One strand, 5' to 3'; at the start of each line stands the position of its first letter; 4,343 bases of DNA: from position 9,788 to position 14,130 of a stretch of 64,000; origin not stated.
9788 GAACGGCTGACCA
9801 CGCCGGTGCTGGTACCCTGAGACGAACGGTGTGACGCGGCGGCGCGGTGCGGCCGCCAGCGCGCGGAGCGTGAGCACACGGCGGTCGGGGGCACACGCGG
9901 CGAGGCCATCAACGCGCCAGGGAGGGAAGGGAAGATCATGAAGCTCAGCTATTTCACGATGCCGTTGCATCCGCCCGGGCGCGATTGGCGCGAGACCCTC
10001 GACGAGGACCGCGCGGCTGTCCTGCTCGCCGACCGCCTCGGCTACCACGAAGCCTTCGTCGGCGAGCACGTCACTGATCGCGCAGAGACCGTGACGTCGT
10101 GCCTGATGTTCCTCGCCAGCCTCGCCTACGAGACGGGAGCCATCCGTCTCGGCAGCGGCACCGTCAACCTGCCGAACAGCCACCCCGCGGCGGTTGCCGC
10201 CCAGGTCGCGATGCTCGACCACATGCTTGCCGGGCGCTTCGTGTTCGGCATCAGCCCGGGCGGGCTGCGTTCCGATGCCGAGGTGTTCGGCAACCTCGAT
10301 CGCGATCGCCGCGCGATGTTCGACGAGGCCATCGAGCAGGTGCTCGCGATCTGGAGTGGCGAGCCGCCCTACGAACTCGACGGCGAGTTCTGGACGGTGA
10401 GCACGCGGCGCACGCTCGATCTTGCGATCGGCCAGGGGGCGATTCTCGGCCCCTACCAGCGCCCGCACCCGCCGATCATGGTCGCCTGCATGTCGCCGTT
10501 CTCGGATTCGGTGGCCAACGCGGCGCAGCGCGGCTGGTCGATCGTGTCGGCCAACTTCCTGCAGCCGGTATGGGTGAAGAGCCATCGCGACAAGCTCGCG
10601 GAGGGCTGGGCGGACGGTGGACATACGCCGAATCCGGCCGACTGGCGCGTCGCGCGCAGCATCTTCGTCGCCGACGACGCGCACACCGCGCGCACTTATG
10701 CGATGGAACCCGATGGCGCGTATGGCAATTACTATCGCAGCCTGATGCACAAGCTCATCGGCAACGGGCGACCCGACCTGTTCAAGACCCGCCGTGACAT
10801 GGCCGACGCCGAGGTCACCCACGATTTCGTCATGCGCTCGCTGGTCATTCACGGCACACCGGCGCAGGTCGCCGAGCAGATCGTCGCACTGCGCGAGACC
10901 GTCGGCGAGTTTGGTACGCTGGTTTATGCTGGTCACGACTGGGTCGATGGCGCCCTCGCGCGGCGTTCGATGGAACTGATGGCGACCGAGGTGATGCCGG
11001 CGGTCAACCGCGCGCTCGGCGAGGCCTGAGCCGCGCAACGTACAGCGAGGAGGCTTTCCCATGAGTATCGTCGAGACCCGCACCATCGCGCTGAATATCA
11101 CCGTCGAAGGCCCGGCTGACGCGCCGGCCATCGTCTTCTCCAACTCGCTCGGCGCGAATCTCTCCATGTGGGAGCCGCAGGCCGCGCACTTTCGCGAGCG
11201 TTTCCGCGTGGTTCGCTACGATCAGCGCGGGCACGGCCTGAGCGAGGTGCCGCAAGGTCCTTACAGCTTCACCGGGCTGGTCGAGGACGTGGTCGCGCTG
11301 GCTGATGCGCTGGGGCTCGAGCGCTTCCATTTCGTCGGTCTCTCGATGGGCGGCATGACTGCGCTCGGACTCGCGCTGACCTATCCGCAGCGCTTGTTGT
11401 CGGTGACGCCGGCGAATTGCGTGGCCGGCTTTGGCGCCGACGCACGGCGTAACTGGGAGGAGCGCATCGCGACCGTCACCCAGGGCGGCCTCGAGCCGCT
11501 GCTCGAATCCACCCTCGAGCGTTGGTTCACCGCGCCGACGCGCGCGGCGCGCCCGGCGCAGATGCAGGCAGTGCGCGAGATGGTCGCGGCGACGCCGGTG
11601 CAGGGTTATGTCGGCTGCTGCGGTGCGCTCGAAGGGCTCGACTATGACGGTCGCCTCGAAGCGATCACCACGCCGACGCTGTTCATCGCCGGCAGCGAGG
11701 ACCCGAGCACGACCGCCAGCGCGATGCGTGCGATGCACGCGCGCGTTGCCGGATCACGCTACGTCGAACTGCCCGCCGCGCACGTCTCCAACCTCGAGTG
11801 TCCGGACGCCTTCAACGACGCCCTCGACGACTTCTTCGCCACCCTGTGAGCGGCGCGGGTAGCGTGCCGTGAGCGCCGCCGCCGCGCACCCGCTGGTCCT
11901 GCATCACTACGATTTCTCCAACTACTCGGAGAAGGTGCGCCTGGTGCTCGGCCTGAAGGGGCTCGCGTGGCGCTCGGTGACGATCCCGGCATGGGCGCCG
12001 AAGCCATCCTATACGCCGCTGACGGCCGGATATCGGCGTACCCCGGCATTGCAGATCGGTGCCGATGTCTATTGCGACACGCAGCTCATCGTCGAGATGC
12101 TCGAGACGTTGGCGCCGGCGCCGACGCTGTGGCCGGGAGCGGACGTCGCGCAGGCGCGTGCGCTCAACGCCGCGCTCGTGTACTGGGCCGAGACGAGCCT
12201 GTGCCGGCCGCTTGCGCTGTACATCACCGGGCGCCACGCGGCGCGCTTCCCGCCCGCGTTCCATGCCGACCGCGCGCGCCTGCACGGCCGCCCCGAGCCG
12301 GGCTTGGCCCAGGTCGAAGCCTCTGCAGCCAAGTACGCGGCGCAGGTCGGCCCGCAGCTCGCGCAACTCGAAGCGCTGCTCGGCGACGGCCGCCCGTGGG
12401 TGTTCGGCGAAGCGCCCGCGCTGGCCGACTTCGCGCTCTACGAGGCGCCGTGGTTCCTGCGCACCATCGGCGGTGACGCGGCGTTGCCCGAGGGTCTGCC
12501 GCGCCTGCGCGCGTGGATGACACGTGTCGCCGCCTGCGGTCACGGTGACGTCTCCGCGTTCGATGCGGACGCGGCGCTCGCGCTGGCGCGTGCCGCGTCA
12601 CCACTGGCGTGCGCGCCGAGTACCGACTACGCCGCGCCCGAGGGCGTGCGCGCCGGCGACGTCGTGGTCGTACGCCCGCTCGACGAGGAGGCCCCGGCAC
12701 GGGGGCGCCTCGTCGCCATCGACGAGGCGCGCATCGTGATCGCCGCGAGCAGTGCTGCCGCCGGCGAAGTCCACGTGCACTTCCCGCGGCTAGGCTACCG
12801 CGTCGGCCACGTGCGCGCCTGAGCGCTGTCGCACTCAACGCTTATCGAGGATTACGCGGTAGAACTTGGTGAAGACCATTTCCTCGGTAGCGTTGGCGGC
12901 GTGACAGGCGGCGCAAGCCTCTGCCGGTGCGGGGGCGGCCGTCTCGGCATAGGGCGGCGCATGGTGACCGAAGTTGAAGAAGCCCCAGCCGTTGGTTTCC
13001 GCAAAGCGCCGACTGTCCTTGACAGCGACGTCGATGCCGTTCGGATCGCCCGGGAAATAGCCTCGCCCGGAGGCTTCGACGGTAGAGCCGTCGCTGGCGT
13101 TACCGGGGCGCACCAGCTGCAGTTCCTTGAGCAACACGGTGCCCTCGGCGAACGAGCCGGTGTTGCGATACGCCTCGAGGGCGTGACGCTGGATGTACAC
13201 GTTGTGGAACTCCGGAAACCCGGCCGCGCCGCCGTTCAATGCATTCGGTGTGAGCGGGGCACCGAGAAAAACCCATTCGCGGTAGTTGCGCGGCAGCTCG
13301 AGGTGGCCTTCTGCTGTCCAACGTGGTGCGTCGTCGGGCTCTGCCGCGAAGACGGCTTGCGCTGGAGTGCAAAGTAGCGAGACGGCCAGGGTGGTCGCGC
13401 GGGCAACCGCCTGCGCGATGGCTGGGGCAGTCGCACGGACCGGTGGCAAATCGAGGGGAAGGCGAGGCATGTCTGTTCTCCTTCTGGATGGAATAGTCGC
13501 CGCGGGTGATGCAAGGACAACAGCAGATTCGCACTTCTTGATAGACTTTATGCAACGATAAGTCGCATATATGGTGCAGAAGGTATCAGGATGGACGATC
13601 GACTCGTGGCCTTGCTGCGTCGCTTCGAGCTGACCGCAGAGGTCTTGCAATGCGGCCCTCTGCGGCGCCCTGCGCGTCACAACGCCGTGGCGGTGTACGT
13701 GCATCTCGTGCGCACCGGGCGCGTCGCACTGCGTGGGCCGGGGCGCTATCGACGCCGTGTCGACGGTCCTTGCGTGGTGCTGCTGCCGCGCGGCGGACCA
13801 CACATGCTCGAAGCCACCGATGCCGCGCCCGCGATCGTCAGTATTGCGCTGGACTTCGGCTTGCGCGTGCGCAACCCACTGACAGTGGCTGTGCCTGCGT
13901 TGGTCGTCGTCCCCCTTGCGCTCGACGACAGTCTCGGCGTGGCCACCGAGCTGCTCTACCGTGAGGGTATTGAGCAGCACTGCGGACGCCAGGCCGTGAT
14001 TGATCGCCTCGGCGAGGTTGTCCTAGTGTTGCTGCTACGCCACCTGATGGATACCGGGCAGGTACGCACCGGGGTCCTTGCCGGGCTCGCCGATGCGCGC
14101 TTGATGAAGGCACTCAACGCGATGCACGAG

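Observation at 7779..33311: Shared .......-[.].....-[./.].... motif upstream of both exosortase-substrate genes (PEP-CTERM and VPLPA-CTERM)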

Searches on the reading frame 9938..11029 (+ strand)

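Call 13: search_protein_families(library=ncbifam, proteins=[window:9938-11029:+], max_evalue=0.00001)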
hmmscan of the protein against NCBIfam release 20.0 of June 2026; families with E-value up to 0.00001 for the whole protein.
window:9938-11029:+ (363 aa): 25 families
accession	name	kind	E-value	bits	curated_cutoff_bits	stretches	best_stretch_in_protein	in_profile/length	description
TIGR03558.1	oxido_grp_1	subfamily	1.6e-24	86.7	166.95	1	14-349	12-323/325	MsnO8 family LLM class oxidoreductase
TIGR04027.1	LLM_KPN_01858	hypoth_equivalog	8.9e-22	77.5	412.9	1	28-143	26-142/326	putative FMN-dependent luciferase-like monooxygenase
TIGR03619.1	F420_Rv2161c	subfamily_domain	5.9e-20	71.9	166.9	1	46-251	40-229/247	TIGR03619 family F420-dependent LLM class oxidoreductase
NF002619.0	PRK02271.1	equivalog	3.6e-16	59.4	276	1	28-253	20-224/329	5,10-methylenetetrahydromethanopterin reductase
TIGR03559.1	F420_Rv3520c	subfamily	1.6e-14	53.7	335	1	20-321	11-317/325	LLM class F420-dependent oxidoreductase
TIGR03571.1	lucif_BA3436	subfamily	5.7e-13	48.8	303.9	1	50-141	64-155/304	TIGR03571 family LLM class oxidoreductase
TIGR04020.1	seco_metab_LLM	subfamily_domain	6.9e-13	48.4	244.45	1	29-329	26-321/341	MupA/Atu3671 family FMN-dependent luciferase-like monooxygenase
TIGR03560.1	F420_Rv1855c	subfamily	1.2e-12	48.1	231.4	1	21-183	12-173/227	TIGR03560 family F420-dependent LLM class oxidoreductase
TIGR03858.1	LLM_2I7G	subfamily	2.9e-11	42.9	462.25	1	26-356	30-336/337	Atu2307/SP_0267 family LLM class monooxygenase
NF052254.1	luciferase_Alph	exception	3.8e-11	42.8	600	1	1-130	1-130/354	luciferase subunit alpha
TIGR04024.1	F420_NP1902A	hypoth_equivalog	2e-10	39.9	345.4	1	28-318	21-299/330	TIGR04024 family LLM class F420-dependent oxidoreductase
TIGR03555.1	F420_mer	equivalog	1.1e-09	38.2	348.7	1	28-192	18-173/325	5,10-methylenetetrahydromethanopterin reductase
NF007802.0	PRK10508.1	equivalog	1.5e-09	37.3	540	1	12-130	17-134/335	luciferase-like monooxygenase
TIGR03621.1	F420_MSMEG_2516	subfamily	1.8e-09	37.1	213.15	1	31-184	23-157/295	TIGR03621 family F420-dependent LLM class oxidoreductase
NF052255.1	luciferase_Beta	exception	1.2e-07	31.1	500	1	1-132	1-134/325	luciferase subunit beta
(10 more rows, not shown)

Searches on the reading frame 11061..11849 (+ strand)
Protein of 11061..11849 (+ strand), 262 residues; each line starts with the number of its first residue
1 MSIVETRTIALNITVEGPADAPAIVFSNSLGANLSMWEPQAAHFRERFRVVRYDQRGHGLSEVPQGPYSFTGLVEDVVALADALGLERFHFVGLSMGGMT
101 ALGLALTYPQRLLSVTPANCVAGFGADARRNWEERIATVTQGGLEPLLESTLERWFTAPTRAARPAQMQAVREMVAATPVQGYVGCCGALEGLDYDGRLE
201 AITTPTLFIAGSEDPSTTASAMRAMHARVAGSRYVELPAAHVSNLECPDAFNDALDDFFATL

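Call 38: search_protein_families(library=pfam, proteins=[window:11061-11849:+], max_evalue=0.00001)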
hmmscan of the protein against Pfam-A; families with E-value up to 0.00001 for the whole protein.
window:11061-11849:+ (262 aa): 3 families
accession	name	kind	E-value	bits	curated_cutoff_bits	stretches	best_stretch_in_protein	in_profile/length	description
PF00561.26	Abhydrolase_1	-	7.6e-26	91.7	25.8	1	22-246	1-243/245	alpha/beta hydrolase fold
PF12697.13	Abhydrolase_6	-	5.6e-20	73.4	26.3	1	24-254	1-217/217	Alpha/beta hydrolase family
PF12146.15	Hydrolase_4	-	5.5e-13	49.2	27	1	46-231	30-219/239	Serine aminopeptidase, S33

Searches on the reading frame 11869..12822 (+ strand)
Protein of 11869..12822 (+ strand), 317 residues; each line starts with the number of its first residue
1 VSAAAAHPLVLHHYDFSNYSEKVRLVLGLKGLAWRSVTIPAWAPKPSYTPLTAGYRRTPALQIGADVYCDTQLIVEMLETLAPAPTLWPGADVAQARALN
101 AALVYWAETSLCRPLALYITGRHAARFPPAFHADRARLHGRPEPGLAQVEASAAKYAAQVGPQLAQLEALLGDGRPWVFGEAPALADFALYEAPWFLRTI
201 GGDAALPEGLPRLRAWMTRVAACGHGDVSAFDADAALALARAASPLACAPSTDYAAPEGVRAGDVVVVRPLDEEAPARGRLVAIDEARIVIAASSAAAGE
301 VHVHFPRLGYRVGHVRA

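Call 38: search_protein_families(library=pfam, proteins=[window:11869-12822:+], max_evalue=0.00001)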
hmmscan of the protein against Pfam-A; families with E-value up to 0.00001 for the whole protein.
window:11869-12822:+ (317 aa): 4 families
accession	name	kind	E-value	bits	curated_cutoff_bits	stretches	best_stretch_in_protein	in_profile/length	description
PF13417.12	GST_N_3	-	3.4e-15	56.6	22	1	11-85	1-74/75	Glutathione S-transferase, N-terminal domain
PF13409.12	GST_N_2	-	2.2e-12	47.8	25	1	16-80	1-69/70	Glutathione S-transferase, N-terminal domain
PF13410.11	GST_C_2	-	4e-11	43.3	24.9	1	154-219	5-69/69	Glutathione S-transferase, C-terminal domain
PF00043.30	GST_C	-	1.5e-08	35.2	20.7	1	124-222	7-91/93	Glutathione S-transferase, C-terminal domain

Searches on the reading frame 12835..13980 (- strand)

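Call 38: search_protein_families(library=pfam, proteins=[window:12835-13980:-], max_evalue=0.00001)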
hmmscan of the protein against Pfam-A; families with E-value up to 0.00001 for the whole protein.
window:12835-13980:- (381 aa): 1 family
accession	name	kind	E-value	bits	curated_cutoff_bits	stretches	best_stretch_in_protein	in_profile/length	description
PF16694.10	Cytochrome_P460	-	2.4e-28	99.5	27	1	230-371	1-125/125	Cytochrome P460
